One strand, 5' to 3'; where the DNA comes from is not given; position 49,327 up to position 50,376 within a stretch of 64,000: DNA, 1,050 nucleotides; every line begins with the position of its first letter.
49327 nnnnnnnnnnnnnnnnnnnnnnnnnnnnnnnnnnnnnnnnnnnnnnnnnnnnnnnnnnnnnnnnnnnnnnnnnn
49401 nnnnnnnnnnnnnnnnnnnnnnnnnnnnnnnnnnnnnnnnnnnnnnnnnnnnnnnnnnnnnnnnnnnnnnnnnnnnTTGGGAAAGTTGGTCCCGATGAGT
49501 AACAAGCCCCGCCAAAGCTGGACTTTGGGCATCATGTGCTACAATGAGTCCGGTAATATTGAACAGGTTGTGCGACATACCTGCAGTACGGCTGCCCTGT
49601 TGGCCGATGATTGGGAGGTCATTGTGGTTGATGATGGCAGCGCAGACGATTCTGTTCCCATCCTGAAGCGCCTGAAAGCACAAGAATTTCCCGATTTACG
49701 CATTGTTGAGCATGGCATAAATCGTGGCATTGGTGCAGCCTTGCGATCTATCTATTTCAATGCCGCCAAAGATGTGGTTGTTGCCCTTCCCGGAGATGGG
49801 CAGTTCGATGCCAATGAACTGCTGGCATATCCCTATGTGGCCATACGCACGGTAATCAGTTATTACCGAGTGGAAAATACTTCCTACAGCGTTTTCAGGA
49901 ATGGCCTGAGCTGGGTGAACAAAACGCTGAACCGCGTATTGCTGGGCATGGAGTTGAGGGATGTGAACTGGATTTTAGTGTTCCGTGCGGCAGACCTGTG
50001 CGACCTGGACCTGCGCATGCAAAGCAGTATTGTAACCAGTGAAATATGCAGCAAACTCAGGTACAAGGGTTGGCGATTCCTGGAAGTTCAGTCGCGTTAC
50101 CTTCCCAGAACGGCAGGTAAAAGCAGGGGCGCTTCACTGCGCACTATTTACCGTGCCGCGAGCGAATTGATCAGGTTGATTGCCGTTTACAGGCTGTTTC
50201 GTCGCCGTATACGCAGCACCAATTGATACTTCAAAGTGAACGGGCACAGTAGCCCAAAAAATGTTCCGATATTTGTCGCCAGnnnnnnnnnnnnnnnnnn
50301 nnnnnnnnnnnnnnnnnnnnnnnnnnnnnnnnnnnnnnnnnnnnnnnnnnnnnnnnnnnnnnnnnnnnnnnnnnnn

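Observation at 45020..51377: Arn-like module: UDP-aminosugar tailoring enzymes, a Dpm1/ArnC-like GT2 and a GT-C/TPR glycosyltransferase, suggesting a polyprenyl-phosphate-linked diacetamido-sugar transfer system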

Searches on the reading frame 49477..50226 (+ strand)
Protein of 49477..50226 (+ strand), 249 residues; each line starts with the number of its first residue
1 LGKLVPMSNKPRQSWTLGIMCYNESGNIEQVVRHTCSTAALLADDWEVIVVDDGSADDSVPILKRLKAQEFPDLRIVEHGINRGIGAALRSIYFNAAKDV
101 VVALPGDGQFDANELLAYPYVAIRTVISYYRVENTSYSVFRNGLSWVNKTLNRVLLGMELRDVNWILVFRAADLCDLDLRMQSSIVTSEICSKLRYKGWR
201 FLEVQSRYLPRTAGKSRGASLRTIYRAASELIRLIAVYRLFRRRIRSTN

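Call 3: search_protein_families(library=pfam, proteins=[window:49477-50226:+], max_evalue=0.01)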
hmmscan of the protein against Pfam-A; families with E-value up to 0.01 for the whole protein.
window:49477-50226:+ (249 aa): 1 family
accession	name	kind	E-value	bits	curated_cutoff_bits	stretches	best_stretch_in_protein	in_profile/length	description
PF00535.33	Glycos_transf_2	-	1.2e-15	58.3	23.3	1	19-115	4-96/168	Glycosyl transferase family 2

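Call 9: search_protein_families(library=ncbifam, proteins=[window:49495-50226:+], max_evalue=0.01)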
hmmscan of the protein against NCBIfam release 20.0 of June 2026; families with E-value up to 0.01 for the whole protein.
window:49495-50226:+ (243 aa): 14 families
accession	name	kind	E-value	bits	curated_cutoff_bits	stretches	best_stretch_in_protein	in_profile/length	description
TIGR03937.1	PgaC_IcaA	equivalog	4.8e-13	48.8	422.3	1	9-107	47-141/407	poly-beta-1,6-N-acetyl-D-glucosamine synthase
NF007986.1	PRK10714.1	equivalog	9.1e-11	41.3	529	1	11-141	10-141/316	undecaprenyl-phosphate 4-deoxy-4-formamido-L-arabinose transferase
NF058614.1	PPMAGASynPpgS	equivalog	2.9e-08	33.4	370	1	13-215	6-209/226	polyprenyl-phospho-N-acetylgalactosaminyl synthase PpgS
NF007482.0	PRK10073.1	equivalog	1.4e-06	27.5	423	1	14-99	13-92/334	glycosyltransferase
NF047683.1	TeichurnBiosyTuaG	equivalog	4.5e-06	26.5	400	1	15-106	14-101/252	teichuronic acid biosynthesis protein TuaG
NF041875.1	EPS_EpsD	equivalog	1.5e-05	24.6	370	1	16-102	8-90/325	exopolysaccharide biosynthesis glycosyltransferase EpsD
NF047588.1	GlcsyltransPgfSStrep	equivalog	1.5e-05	24.4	500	1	12-104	6-98/308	glycosyltransferase PgfS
NF038302.1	EPS_HpsE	equivalog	0.00014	21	300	1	10-65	4-59/307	hormogonium polysaccharide biosynthesis glycosyltransferase HpsE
TIGR04283.1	glyco_like_mftF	equivalog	0.00041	20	182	1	15-63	7-52/221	TIGR04283 family arsenosugar biosynthesis glycosyltransferase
TIGR03965.1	mycofact_glyco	equivalog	0.001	18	280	1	34-97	100-159/467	mycofactocin biosynthesis glycosyltransferase MftF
TIGR04182.1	glyco_TIGR04182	equivalog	0.0012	18.3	325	1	15-209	8-198/293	S-layer glycoprotein N-glycosyltransferase AglJ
NF053739.1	GlytfEpsEBac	equivalog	0.0017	17.4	450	1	37-101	28-92/265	glycosyltransferase EpsE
TIGR03111.1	glyc2_xrt_Gpos1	hypoth_equivalog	0.0029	16.5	363.95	1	10-109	52-149/439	TIGR03111 family XrtG-associated glycosyltransferase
TIGR04195.1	S_glycosyl_SunS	equivalog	0.0047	15.8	350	1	6-71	56-111/421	SunS family peptide S-glycosyltransferase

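Call 12: search_solved_structures(query=window:49495-50226:+, max_evalue=0.01)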
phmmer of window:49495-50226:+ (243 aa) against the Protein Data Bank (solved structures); distinct sequences matched with E-value up to 0.01: 7.
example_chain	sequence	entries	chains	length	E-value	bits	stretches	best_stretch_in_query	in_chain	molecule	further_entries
9bhc_C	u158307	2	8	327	5.6e-10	42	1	10-216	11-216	Undecaprenyl-phosphate 4-deoxy-4-formamido-L-arabinose transferase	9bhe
8vxh_A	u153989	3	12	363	7.4e-10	41.6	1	10-216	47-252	Undecaprenyl-phosphate 4-deoxy-4-formamido-L-arabinose transferase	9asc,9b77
9hwj_A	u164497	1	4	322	1.2e-07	34.5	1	10-215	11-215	Undecaprenyl-phosphate 4-deoxy-4-formamido-L-arabinose transferase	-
2z87_A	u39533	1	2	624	0.00011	24.7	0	25-85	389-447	Chondroitin synthase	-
2z86_A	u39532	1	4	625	0.00011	24.7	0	25-85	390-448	Chondroitin synthase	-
6yv7_B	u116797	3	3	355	0.00075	22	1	10-112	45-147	Glycosyl transferase, family 2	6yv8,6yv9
6yv7_A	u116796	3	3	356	0.00075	22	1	10-112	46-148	Glycosyl transferase, family 2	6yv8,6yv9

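Call 32: find_homologous_proteins(query=window:49495-50226:+)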
Query window:49495-50226:+ (243 aa): 623 proteins with E <= 0.001 among 2064 candidates; the best 120 are listed.
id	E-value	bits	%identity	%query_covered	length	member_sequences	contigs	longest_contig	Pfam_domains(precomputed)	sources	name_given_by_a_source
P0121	1.9e-152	523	98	100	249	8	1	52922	PF00535.33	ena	-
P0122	2.2e-131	454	85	100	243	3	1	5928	PF00535.33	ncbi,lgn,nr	ncbi:MAG: glycosyltransferase family 2 protein [Bacteroidetes bacterium]|nr:glycosyltransferase fami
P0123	6.8e-129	446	84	95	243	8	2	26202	PF00535.33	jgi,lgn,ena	jgi:glycosyltransferase involved in cell wall biosynthesis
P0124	7.0e-129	446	83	99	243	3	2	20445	PF00535.33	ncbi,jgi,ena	jgi:glycosyltransferase involved in cell wall biosynthesis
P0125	8.0e-126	436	83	99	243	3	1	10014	PF00535.33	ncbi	ncbi:MAG: glycosyltransferase [Bacteroidota bacterium]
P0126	1.2e-121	422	79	98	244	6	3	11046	PF00535.33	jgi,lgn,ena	-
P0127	2.2e-121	421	83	95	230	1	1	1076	PF00535.33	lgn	-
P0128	2.7e-120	418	83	94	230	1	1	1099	PF00535.33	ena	-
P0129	1.4e-115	402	77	99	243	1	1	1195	PF00535.33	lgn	-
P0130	1.6e-105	369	69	96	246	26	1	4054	PF00535.33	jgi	jgi:dolichol-phosphate mannosyltransferase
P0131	4.3e-103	362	68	96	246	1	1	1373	PF00535.33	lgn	-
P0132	3.3e-102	359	68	99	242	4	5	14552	PF00535.33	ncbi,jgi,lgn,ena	jgi:glycosyltransferase involved in cell wall biosynthesis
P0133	1.2e-98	347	65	97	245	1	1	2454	PF00535.33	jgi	-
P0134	6.2e-97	341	65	98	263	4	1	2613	PF00535.33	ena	-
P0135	4.5e-96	339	62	100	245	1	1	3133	PF00535.33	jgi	jgi:dolichol-phosphate mannosyltransferase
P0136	3.8e-79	283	56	95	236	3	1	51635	PF00535.33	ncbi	-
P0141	7.8e-64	233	46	95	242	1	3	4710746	PF00535.33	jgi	jgi:glycosyltransferase involved in cell wall biosynthesis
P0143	2.1e-63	232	52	90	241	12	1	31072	PF00535.33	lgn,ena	-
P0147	8.5e-63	230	49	96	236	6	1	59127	PF00535.33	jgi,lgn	jgi:glycosyltransferase involved in cell wall biosynthesis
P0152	1.8e-61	225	47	99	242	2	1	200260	PF00535.33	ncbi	-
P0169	4.0e-57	211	46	96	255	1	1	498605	PF00535.33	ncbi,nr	ncbi:MAG: glycosyltransferase family 2 protein [Saprospiraceae bacterium]|nr:glycosyltransferase fam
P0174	1.5e-56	209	44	95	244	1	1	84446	PF00535.33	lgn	-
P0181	5.8e-54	201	47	95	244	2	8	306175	PF00535.33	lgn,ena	-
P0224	3.5e-42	162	38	90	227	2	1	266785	PF13641.13,PF00535.33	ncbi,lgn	ncbi:MAG: glycosyltransferase family 2 protein [Chitinophagales bacterium]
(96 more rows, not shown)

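Call 33: find_encoding_contigs(protein=P0141, flank=8000, max_places=1)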
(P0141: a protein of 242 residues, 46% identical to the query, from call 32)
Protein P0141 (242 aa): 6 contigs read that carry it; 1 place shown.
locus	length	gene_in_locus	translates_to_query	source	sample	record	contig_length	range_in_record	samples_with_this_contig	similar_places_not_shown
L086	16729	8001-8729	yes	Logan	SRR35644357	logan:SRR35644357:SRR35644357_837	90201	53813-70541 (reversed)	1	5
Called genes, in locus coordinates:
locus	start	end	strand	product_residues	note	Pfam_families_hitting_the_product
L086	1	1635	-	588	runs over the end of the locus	-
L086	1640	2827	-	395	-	PF01575:MaoC_dehydratas, PF13452:FAS1_DH_region (weak), PF23441:SDR, PF00106:adh_short, PF01370:Epimerase (weak), PF08659:KR, PF13561:adh_short_C2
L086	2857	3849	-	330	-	PF08545:ACP_syn_III, PF08541:ACP_syn_III_C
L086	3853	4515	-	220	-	PF00753:Lactamase_B, PF12706:Lactamase_B_2 (weak)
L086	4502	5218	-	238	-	PF00106:adh_short, PF01370:Epimerase (faint), PF13561:adh_short_C2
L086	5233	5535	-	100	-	-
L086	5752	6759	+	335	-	PF01408:GFO_IDH_MocA, PF02894:GFO_IDH_MocA_C (weak), PF22725:GFO_IDH_MocA_C3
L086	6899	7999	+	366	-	PF00155:Aminotran_1_2, PF00266:Aminotran_5 (weak), PF01041:DegT_DnrJ_EryC1, PF01212:Beta_elim_lyase (weak)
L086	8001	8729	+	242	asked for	PF00535:Glycos_transf_2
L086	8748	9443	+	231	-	PF13489:Methyltransf_23, PF01209:Ubie_methyltran (weak), PF07021:MetW (weak), PF08241:Methyltransf_11, PF08242:Methyltransf_12, PF13649:Methyltransf_25, PF13847:Methyltransf_31 (weak)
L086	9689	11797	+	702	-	PF13231:PMT_2 (weak), PF23914:TPR_CcmH_CycH (faint), PF00515:TPR_1 (faint), PF07719:TPR_2 (faint), PF13181:TPR_8 (faint), PF13371:TPR_9 (faint), PF13424:TPR_12 (faint), PF13432:TPR_16 (weak), +3 more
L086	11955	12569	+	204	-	PF00440:TetR_N, PF13305:TetR_C_33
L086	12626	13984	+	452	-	PF02321:OEP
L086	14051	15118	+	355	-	PF25919:BSH_CusB (faint), PF25917:BSH_RND (faint), PF25973:BSH_CzcB, PF25885:HH_EMRA (faint), PF25989:YknX_C (weak)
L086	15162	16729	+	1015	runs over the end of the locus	PF00873:ACR_tran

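Call 34: find_encoding_contigs(protein=P0169, flank=8000, max_places=1)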
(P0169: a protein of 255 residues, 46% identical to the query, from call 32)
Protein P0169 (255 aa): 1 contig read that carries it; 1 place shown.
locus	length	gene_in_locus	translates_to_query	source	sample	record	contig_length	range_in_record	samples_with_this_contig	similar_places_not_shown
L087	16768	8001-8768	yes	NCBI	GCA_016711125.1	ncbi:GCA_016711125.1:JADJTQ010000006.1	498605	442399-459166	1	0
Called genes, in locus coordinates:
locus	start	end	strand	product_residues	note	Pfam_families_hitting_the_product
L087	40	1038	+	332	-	PF00150:Cellulase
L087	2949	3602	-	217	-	PF01325:Fe_dep_repress, PF12802:MarR_2 (weak), PF02742:Fe_dep_repr_C, PF04023:FeoA (weak)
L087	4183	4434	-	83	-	-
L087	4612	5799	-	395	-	PF17785:PUA_3, PF10672:Methyltrans_SAM, PF02475:TRM5-TYW2_MTfase (weak), PF03602:Cons_hypoth95, PF05175:MTS (faint)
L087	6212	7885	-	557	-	PF13585:CHU_C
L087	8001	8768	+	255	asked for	PF00535:Glycos_transf_2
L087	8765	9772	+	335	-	PF01408:GFO_IDH_MocA, PF02894:GFO_IDH_MocA_C (weak), PF22725:GFO_IDH_MocA_C3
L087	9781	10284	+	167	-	PF25084:LbH_EIF2B (weak), PF25087:GMPPB_C (faint), PF14602:Hexapep_2 (faint), PF00132:Hexapep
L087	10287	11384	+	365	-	PF00155:Aminotran_1_2 (faint), PF01041:DegT_DnrJ_EryC1, PF01212:Beta_elim_lyase (faint), PF00266:Aminotran_5 (faint)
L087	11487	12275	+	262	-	PF23441:SDR, PF00106:adh_short, PF08659:KR, PF13561:adh_short_C2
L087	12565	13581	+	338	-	PF16884:ADH_N_2, PF00107:ADH_zinc_N, PF13602:ADH_zinc_N_2 (faint)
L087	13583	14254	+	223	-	PF00378:ECH_1, PF16113:ECH_2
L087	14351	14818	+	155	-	PF01575:MaoC_dehydratas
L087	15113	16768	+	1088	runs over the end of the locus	PF03382:DUF285 (faint), PF07603:Lcl_C (weak)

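Call 35: find_encoding_contigs(protein=P0136, flank=8000, max_places=1)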
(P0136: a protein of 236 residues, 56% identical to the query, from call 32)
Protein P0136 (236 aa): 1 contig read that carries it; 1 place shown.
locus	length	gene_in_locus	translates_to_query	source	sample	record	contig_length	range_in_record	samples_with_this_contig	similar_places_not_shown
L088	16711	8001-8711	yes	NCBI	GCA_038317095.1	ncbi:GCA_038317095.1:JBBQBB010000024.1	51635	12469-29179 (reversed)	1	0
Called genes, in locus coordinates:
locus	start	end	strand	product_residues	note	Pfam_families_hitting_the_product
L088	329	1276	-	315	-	PF02470:MlaD, PF28544:Helical_needle (weak)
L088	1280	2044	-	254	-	PF00005:ABC_tran, PF01935:DUF87 (faint)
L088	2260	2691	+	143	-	-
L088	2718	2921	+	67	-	-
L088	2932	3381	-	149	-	PF00226:DnaJ, PF13619:KTSC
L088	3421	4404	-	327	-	PF05971:Methyltransf_10, PF05175:MTS (weak)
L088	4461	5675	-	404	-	PF00817:IMS, PF21999:IMS_HHH_1, PF11799:IMS_C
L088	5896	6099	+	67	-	-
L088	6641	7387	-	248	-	-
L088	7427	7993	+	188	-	PF25084:LbH_EIF2B (weak), PF25087:GMPPB_C (weak), PF00132:Hexapep, PF14602:Hexapep_2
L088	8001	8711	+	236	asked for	PF00535:Glycos_transf_2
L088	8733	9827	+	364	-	PF00155:Aminotran_1_2, PF01041:DegT_DnrJ_EryC1, PF01053:Cys_Met_Meta_PP (weak), PF01212:Beta_elim_lyase (weak)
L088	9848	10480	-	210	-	-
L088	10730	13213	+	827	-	PF13585:CHU_C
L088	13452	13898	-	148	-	PF13366:PDDEXK_3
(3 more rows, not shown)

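Call 52: find_encoding_contigs(protein=P0152, flank=9000, max_places=1)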
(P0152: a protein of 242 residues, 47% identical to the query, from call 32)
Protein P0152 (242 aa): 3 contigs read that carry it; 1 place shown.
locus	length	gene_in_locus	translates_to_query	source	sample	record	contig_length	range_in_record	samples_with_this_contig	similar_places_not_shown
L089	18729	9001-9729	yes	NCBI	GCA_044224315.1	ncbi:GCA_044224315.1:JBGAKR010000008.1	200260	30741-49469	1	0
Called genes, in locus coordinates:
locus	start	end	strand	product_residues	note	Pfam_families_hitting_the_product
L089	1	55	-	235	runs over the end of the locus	PF13412:HTH_24 (faint), PF19187:HTH_PafC (faint), PF08220:HTH_DeoR (weak), PF08279:HTH_11, PF12840:HTH_20 (weak), PF13280:WYL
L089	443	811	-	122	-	PF08818:DUF1801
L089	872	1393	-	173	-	PF13302:Acetyltransf_3, PF00583:Acetyltransf_1 (weak)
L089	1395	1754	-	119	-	PF12681:Glyoxalase_2 (weak)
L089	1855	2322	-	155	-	-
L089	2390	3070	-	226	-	-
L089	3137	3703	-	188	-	PF14066:DUF4256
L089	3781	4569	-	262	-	-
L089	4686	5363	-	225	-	-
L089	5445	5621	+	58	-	-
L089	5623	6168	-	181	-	-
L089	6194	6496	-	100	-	PF08922:DUF1905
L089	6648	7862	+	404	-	PF00817:IMS, PF21999:IMS_HHH_1 (weak), PF11799:IMS_C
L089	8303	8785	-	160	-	PF25084:LbH_EIF2B, PF25087:GMPPB_C (weak), PF14602:Hexapep_2 (faint), PF00132:Hexapep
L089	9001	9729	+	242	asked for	PF00535:Glycos_transf_2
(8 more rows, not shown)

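Call 53: find_encoding_contigs(protein=P0181, flank=9000, max_places=1)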
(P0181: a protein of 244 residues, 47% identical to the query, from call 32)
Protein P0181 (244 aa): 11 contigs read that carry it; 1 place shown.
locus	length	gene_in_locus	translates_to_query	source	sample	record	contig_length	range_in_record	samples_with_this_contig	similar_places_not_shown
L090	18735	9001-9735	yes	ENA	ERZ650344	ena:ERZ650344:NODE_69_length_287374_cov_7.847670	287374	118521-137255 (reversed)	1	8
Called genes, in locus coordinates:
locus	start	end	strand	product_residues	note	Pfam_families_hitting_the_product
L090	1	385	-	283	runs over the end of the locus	PF02517:Rce1-like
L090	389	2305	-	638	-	-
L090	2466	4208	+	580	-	-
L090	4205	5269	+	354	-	PF24814:WD40_Prp19, PF24817:WD40_WDHD1_1st, PF23381:Beta-prop_IFT122_1st, PF24807:WD40_CDC20-Fz, PF25173:Beta-prop_WDR3_1st, PF24796:WDR55, PF23414:Beta-prop_EML_2, PF25174:Beta-prop_THOC3, +24 more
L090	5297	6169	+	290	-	PF00795:CN_hydrolase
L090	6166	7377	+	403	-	-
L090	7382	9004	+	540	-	PF02543:Carbam_trans_N, PF16861:Carbam_trans_C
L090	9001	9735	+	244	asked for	PF00535:Glycos_transf_2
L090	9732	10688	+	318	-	PF01408:GFO_IDH_MocA, PF22725:GFO_IDH_MocA_C3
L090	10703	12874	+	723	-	-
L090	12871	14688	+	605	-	-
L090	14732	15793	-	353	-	PF00174:Oxidored_molyb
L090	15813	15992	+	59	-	-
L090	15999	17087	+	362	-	-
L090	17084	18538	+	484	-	PF00501:AMP-binding, PF13193:AMP-binding_C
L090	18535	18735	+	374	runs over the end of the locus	PF03062:MBOAT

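Call 54: find_encoding_contigs(protein=P0224, flank=9000, max_places=1)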
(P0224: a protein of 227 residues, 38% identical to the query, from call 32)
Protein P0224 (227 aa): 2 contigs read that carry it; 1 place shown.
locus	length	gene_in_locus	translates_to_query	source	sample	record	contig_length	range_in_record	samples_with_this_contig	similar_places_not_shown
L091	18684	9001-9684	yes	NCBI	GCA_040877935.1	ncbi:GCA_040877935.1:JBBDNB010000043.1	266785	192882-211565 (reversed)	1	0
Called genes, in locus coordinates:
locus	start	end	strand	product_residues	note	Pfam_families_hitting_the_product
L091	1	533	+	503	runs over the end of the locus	PF13186:SPASM, PF04055:Radical_SAM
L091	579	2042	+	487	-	PF13186:SPASM (weak), PF13353:Fer4_12 (faint), PF04055:Radical_SAM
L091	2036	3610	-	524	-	PF13186:SPASM, PF04055:Radical_SAM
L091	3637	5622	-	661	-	-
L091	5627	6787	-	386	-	PF01040:UbiA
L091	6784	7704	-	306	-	PF01209:Ubie_methyltran, PF13489:Methyltransf_23, PF02353:CMAS, PF13649:Methyltransf_25, PF13847:Methyltransf_31, PF08241:Methyltransf_11, PF08242:Methyltransf_12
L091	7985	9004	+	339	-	PF01118:Semialdhyde_dh (weak), PF01408:GFO_IDH_MocA, PF03435:Sacchrp_dh_NADP, PF02894:GFO_IDH_MocA_C, PF22725:GFO_IDH_MocA_C3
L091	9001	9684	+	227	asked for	PF00535:Glycos_transf_2, PF13641:Glyco_tranf_2_3 (weak)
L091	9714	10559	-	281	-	PF05721:PhyH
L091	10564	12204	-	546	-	PF02543:Carbam_trans_N, PF22521:HypF_C_2 (weak), PF16861:Carbam_trans_C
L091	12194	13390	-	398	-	-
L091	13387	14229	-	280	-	PF00795:CN_hydrolase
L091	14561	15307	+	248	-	PF05118:Asp_Arg_Hydrox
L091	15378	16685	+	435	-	-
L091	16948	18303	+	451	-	-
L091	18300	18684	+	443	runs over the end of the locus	-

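Call 69: predict_structure(alignment_id=A2)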
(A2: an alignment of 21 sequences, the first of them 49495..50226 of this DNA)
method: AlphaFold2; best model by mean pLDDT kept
length: 243 residues; sequences in the alignment: 21
mean_pLDDT: 91.3   pTM: 0.88
mean pLDDT of the five models: 91.3, 90.9, 89.9, 89.9, 86.8
residues with pLDDT >= 90: 177; 70-90: 55; 50-70: 10; < 50: 1
segments of 3 or more residues with pLDDT < 50: none
pLDDT, mean of each block of 10 residues (from residue 1): 79 95 97 97 96 97 98 94 96 97 96 95 80 77 86 87 94 92 95 96 82 80 93 95 87
secondary structure, 60 per line:
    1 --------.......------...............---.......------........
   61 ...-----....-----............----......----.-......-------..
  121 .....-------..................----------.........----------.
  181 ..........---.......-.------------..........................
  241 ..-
elements in order: E9-15 H22-36 E40-46 H53-63 E69-72 H78-89 E94-99 H106-111 E119-125 H133-150 E161-164 H165-169 H180-190 E194-200 H215-242

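Call 85: list_cluster_members(proteins=[P0141, P0001, P0004])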
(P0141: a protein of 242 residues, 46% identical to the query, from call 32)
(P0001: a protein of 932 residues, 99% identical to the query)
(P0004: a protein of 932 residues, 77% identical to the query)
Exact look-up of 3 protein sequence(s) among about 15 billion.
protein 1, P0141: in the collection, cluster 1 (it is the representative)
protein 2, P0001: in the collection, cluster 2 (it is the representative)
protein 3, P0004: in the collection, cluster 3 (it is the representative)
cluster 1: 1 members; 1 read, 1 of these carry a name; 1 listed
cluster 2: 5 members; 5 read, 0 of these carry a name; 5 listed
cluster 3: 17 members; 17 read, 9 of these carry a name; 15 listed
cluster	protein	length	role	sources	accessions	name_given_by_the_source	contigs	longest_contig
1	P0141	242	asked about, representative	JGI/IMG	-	glycosyltransferase involved in cell wall biosynthesis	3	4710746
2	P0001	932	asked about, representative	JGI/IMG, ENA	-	-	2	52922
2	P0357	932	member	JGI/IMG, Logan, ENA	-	-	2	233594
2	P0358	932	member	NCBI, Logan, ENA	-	-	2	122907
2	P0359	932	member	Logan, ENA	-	-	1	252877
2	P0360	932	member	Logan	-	-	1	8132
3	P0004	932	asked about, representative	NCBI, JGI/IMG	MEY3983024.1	MAG: hypothetical protein RL160_581 [Bacteroidota bacterium] | tetratricopeptide (TPR) repeat protein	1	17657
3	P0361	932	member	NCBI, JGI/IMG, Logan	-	tetratricopeptide (TPR) repeat protein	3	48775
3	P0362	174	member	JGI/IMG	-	tetratricopeptide (TPR) repeat protein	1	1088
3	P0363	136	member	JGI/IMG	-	tetratricopeptide (TPR) repeat protein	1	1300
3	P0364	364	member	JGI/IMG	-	tetratricopeptide (TPR) repeat protein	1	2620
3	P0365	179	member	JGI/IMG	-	tetratricopeptide (TPR) repeat protein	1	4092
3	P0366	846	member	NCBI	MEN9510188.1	MAG: hypothetical protein RLZZ370_7, partial [Bacteroidota bacterium]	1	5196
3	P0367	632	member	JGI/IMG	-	tetratricopeptide (TPR) repeat protein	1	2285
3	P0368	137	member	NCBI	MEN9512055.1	MAG: hypothetical protein RLZZ370_1874, partial [Bacteroidota bacterium]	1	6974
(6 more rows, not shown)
